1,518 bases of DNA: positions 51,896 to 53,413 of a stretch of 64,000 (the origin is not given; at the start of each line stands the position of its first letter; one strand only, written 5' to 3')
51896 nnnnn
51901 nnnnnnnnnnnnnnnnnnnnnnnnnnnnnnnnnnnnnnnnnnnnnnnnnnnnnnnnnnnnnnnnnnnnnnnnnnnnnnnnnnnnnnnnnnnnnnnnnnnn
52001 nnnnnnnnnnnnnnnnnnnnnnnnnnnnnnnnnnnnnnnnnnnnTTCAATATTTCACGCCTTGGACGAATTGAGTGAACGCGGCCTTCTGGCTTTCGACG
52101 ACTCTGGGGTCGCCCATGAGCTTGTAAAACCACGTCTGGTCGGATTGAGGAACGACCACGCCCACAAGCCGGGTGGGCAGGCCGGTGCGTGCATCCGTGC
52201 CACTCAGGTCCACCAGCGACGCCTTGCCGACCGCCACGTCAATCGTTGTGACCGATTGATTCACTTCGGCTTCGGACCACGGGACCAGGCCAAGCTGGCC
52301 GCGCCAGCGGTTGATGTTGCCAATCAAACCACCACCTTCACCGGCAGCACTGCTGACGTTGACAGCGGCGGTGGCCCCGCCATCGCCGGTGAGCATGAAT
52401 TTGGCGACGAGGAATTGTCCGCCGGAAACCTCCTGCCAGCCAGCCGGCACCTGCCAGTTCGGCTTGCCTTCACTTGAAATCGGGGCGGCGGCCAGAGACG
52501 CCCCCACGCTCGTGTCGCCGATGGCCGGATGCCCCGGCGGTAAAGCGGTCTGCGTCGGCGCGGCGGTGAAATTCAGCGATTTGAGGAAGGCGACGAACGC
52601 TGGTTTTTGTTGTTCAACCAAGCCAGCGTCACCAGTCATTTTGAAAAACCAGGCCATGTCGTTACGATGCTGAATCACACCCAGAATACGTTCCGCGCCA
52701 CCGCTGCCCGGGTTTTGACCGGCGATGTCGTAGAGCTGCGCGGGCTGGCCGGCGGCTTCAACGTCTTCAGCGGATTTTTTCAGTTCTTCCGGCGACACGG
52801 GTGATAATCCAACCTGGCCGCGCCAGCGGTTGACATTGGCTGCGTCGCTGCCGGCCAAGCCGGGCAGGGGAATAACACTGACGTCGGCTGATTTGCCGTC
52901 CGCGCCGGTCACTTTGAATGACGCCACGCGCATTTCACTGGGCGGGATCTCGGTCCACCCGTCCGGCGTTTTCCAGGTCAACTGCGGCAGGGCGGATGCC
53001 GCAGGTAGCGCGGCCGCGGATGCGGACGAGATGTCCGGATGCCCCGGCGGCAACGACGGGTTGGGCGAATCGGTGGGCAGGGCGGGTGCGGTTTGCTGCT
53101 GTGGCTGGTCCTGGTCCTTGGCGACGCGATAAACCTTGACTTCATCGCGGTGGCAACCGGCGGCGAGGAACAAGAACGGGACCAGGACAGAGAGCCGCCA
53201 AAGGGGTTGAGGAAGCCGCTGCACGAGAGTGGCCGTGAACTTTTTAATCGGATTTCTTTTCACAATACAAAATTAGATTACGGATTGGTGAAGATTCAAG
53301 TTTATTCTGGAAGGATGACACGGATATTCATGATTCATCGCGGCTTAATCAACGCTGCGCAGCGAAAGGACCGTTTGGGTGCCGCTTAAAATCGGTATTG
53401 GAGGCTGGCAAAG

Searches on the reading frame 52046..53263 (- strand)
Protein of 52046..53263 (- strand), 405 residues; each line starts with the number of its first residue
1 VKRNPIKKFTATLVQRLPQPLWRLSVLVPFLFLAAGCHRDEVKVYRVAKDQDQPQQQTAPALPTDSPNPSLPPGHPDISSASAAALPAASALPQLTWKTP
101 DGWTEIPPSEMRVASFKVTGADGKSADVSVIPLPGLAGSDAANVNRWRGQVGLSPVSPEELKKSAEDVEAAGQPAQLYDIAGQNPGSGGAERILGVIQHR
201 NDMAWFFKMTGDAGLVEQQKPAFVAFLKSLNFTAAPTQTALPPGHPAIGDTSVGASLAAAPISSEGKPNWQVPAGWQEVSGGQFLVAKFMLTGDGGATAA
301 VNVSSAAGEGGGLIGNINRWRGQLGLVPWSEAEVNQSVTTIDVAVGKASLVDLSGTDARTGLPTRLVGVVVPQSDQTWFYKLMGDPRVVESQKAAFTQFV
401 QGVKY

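Call 5: search_protein_families(library=pfam, proteins=[window:52046-53263:-], max_evalue=0.01)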
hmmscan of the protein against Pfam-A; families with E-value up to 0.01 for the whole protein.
window:52046-53263:- (405 aa): 0 families

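Call 30: search_protein_families(library=ncbifam, proteins=[window:52046-53263:-], max_evalue=0.001)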
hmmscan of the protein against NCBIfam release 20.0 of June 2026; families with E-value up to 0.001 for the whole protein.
window:52046-53263:- (405 aa): 0 families

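Call 50: find_homologous_proteins(query=window:52046-53263:-)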
Query window:52046-53263:- (405 aa): 3573 proteins with E <= 0.001 among 8000 candidates; the best 120 are listed.
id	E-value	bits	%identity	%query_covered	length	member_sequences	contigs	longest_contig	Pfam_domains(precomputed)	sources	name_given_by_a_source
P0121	1.3e-266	902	100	100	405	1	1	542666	-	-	-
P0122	5.3e-233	791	88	100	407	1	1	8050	-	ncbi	-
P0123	1.1e-232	790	87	100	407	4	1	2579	-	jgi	jgi:hypothetical protein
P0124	1.1e-229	780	86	100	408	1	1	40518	-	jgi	jgi:hypothetical protein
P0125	6.1e-229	778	86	100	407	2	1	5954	-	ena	-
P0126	2.7e-225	766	87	97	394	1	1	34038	-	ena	-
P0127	3.4e-224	762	85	100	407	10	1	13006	-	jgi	-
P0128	1.0e-218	744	83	100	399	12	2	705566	-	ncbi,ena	-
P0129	2.1e-216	737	87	91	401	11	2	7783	-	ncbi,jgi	-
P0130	7.3e-213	725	81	100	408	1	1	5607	-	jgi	jgi:hypothetical protein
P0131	1.5e-207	708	80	100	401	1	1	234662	-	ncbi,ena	-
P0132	7.2e-204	695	77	98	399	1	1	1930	-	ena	-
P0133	8.2e-204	695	84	92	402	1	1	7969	-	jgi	jgi:hypothetical protein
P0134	4.4e-202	690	82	91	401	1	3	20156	-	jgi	jgi:hypothetical protein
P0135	5.6e-202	689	78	100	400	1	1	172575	-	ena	-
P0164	3.7e-193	660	77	97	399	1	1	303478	-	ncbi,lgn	ncbi:MAG: hypothetical protein WAO02_02800 [Verrucomicrobiia bacterium]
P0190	2.9e-190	651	75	100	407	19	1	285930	-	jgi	jgi:hypothetical protein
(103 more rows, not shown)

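Call 51: find_encoding_contigs(protein=P0121, flank=10000, max_places=3)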
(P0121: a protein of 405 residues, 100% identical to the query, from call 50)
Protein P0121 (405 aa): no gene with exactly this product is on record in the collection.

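Call 66: predict_structure(alignment_id=A2)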
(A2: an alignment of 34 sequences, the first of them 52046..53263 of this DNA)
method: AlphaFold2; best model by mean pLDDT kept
length: 405 residues; sequences in the alignment: 34
mean_pLDDT: 68.7   pTM: 0.43
mean pLDDT of the five models: 68.7, 66.7, 66.6, 64.5, 58.1
residues with pLDDT >= 90: 107; 70-90: 144; 50-70: 40; < 50: 114
segments of 3 or more residues with pLDDT < 50: 1-18, 32-92, 235-265
pLDDT, mean of each block of 10 residues (from residue 1): 33 43 51 38 29 28 27 25 25 72 74 80 88 68 87 89 91 92 83 91 85 94 93 49 27 26 50 71 69 81 79 85 89 93 89 89 93 85 93 90 79
secondary structure, 60 per line:
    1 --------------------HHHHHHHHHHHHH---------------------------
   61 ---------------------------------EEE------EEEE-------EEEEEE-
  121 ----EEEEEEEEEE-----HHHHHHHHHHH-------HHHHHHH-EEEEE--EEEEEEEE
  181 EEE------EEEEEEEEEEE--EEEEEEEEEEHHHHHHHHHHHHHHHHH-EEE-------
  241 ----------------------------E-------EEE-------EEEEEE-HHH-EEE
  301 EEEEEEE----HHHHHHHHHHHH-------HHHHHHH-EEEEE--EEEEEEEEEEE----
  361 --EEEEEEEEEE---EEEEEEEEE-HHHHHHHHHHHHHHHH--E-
elements in order: H21-33 E94-96 E103-106 E114-119 E125-134 H140-150 H158-164 E166-170 E173-183 E190-200 E203-212 H213-229 E231-233 E277-279 E287-292 E298-307 H312-323 H331-337 E339-343 E346-356 E363-372 E376-384 H386-401

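Call 69: fold_search(model_id=the predicted structure, library=pdb)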
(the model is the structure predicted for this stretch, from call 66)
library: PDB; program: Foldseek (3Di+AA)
matches with E <= 10: 1567; with E <= 0.001: 32
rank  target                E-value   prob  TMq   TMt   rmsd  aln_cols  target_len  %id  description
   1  4pws                  4.9e-05  1.00  0.21  0.39   7.8       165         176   14  Crystal structure of secreted proline rich antigen MTC28 (Rv0040c) at 2.15 A with bound chloride from Mycobacterium tube (released 2015-03-25)
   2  6e5d                  1.0e-04  1.00  0.24  0.48   5.5       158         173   13  Crystal structure of LpqN involved in cell envelope biogenesis of Mycobacterium tuberculosis (released 2019-07-24)
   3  6xrf_A                1.0e-04  1.00  0.19  0.47   8.7       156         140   15  EagT6 Tse6 NT complex (released 2020-12-30)
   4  3jcu_P                1.3e-04  1.00  0.23  0.46   7.8       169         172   12  Cryo-EM structure of spinach PSII-LHCII supercomplex at 3.2 Angstrom resolution (released 2016-05-25)
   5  4luq_C                1.4e-04  1.00  0.23  0.65   5.6       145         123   12  Crystal structure of virulence effector Tse3 in complex with neutralizer Tsi3 (released 2013-09-18)
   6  9i4t_P                1.4e-04  1.00  0.23  0.49   7.3       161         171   12  Photosystem II from Arabidopsis thaliana (released 2026-03-25)
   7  3lyd_B                1.5e-04  1.00  0.25  0.51   6.2       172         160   16  Crystal structure of Putative uncharacterized protein from Jonesia denitrificans (released 2010-03-09)
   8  9gnw_P                1.7e-04  1.00  0.28  0.53   7.1       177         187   13  Universal PSII assembly intermediate (released 2025-09-17)
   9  2xb3                  1.8e-04  1.00  0.24  0.55   6.7       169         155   12  The Structure of Cyanobacterial PsbP (released 2010-08-25)
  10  4n80_B                1.9e-04  1.00  0.24  0.67   4.8       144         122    8  Crystal structure of Tse3-Tsi3 complex (released 2014-04-23)
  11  4luq_D                2.0e-04  1.00  0.23  0.64   5.6       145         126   12  Crystal structure of virulence effector Tse3 in complex with neutralizer Tsi3 (released 2013-09-18)
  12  9grx_0                2.1e-04  1.00  0.24  0.52   9.6       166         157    9  NDH-PSI-LHCI supercomplex from S. oleracea (released 2025-02-12)
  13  3lyd_A                2.2e-04  1.00  0.25  0.51   6.0       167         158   13  Crystal structure of Putative uncharacterized protein from Jonesia denitrificans (released 2010-03-09)
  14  6xrf_G                2.2e-04  1.00  0.20  0.48   8.8       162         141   15  EagT6 Tse6 NT complex (released 2020-12-30)
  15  3hlz_A                2.4e-04  1.00  0.23  0.32   4.8       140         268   17  Crystal structure of BT_1490 (NP_810393.1) from BACTEROIDES THETAIOTAOMICRON VPI-5482 at 1.50 A resolution (released 2009-06-16)
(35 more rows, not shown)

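Call 70: find_encoding_contigs(protein=P0164, flank=10000, max_places=1)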
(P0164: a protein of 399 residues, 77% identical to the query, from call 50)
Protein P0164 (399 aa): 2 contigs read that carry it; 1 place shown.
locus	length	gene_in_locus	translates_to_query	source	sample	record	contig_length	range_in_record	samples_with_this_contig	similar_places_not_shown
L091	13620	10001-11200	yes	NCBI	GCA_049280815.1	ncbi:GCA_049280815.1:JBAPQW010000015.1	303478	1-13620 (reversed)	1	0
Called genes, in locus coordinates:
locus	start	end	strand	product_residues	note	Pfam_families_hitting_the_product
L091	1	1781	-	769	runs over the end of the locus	PF07745:Glyco_hydro_53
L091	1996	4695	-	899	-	PF07679:I-set (faint), PF13927:Ig_3 (faint)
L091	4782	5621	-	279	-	PF07963:N_methyl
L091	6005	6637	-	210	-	PF00072:Response_reg, PF08281:Sigma70_r4_2 (faint), PF00196:GerE, PF13412:HTH_24 (weak)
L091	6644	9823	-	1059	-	PF07691:PA14 (weak), PF07730:HisKA_3 (weak), PF02518:HATPase_c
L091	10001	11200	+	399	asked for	-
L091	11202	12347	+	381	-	PF05140:ResB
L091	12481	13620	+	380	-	?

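Call 71: find_encoding_contigs(protein=P0190, flank=10000, max_places=1)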
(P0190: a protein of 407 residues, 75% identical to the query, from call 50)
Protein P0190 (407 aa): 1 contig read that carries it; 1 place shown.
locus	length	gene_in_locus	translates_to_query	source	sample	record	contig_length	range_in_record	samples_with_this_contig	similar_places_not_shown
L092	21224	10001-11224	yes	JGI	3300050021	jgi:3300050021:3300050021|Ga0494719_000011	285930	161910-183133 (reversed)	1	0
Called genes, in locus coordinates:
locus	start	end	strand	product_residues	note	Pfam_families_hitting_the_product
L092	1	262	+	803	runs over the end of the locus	PF14522:Cytochrome_C7 (faint), PF14537:Cytochrom_c3_2 (faint), PF22113:Mtrc-MtrF_II-IV_dom (faint)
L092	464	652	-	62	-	-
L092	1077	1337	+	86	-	-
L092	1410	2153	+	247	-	-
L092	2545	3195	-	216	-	-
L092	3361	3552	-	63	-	-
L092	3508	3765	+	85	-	-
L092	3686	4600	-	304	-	PF23357:DUF7088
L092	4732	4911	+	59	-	-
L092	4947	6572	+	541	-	PF02335:Cytochrom_C552 (faint), PF14522:Cytochrome_C7 (faint), PF14537:Cytochrom_c3_2 (faint), PF22113:Mtrc-MtrF_II-IV_dom (faint), PF09699:Paired_CXXCH_1 (faint), PF13435:Cytochrome_C554 (faint)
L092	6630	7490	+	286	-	PF14537:Cytochrom_c3_2 (faint), PF14522:Cytochrome_C7 (faint), PF09699:Paired_CXXCH_1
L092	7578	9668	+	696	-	-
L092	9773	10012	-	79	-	-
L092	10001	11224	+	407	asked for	-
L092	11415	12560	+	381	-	PF05140:ResB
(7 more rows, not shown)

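Call 75: find_related_loci(query=A2, collection=genome_contigs, flank=8000)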
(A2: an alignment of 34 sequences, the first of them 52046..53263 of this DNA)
Query A2 (405 aa) in genome_contigs; peptide patterns used: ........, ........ (x = any residue, [..] = any of these).
599 stretches matched a pattern (row limit reached: there are more); 587 encode a relative of the query (tblastn E <= 1e-3); the best 80 are kept; 80 distinct loci.
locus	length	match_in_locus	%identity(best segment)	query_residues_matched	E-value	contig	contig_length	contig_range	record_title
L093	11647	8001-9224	75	1-405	0e+0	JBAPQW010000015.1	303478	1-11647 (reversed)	MAG: Verrucomicrobiia bacterium isolate MFD01155_ilm_asm_bin21 k127_102228, whole genome shotgun sequence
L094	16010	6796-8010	76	4-405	0e+0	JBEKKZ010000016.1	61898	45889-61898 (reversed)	MAG: Verrucomicrobiota bacterium isolate SPRUCE 359 SPRUCE_359_16, whole genome shotgun sequence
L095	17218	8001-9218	76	4-405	0e+0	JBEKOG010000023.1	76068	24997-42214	MAG: Verrucomicrobiota bacterium isolate SPRUCE 435 SPRUCE_435_23, whole genome shotgun sequence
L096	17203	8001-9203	80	1-405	0e+0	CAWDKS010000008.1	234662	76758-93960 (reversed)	MAG: uncultured Verrucomicrobiae bacterium isolate MFD09286.bin.1.254 genome assembly, contig: contig_60719, whole genom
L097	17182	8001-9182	85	14-405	0e+0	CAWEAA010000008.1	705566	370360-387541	MAG: uncultured Verrucomicrobiae bacterium isolate MFD05580.bin.1.24 genome assembly, contig: contig_38293, whole genome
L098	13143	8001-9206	74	4-405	0e+0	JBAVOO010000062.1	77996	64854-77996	MAG: Verrucomicrobiia bacterium isolate MFD03092_ilm_asm_bin27 k127_249530, whole genome shotgun sequence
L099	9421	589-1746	75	19-405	0e+0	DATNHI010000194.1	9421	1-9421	MAG TPA_asm: Verrucomicrobiia bacterium isolate SMAG_U11343 k141_1136741, whole genome shotgun sequence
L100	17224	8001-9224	74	1-405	0e+0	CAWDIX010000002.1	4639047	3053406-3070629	MAG: uncultured Verrucomicrobiae bacterium isolate MFD06435.bin.2.9 genome assembly, contig: contig_20627, whole genome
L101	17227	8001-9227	72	1-405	0e+0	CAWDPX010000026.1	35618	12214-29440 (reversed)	MAG: uncultured Verrucomicrobiae bacterium isolate MFD01689.bin.2.14 genome assembly, contig: contig_37361, whole genome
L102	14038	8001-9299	72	1-405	0e+0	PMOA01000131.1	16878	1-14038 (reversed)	MAG: Limisphaerales bacterium isolate palsa_1371 73.20110600_P1D.3_contig_6521, whole genome shotgun sequence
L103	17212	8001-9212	74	1-405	0e+0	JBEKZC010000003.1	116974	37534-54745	MAG: Verrucomicrobiota bacterium isolate SPRUCE 68 SPRUCE_68_3, whole genome shotgun sequence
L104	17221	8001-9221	74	1-405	0e+0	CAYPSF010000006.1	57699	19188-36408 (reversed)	MAG TPA_asm: uncultured Bifidobacteriaceae bacterium isolate binchicken_co54_474 genome assembly, contig: NODE_900_lengt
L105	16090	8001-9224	72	1-405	0e+0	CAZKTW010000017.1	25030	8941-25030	MAG TPA_asm: uncultured Bifidobacteriaceae bacterium isolate binchicken_co54_354 genome assembly, contig: NODE_3421_leng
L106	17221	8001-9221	85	1-405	0e+0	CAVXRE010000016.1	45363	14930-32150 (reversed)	MAG: uncultured Verrucomicrobiae bacterium isolate MFD01223.bin.1.112 genome assembly, contig: contig_7522, whole genome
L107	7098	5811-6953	70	30-405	2e-173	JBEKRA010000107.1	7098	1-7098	MAG: Verrucomicrobiota bacterium isolate SPRUCE 4 SPRUCE_4_107, whole genome shotgun sequence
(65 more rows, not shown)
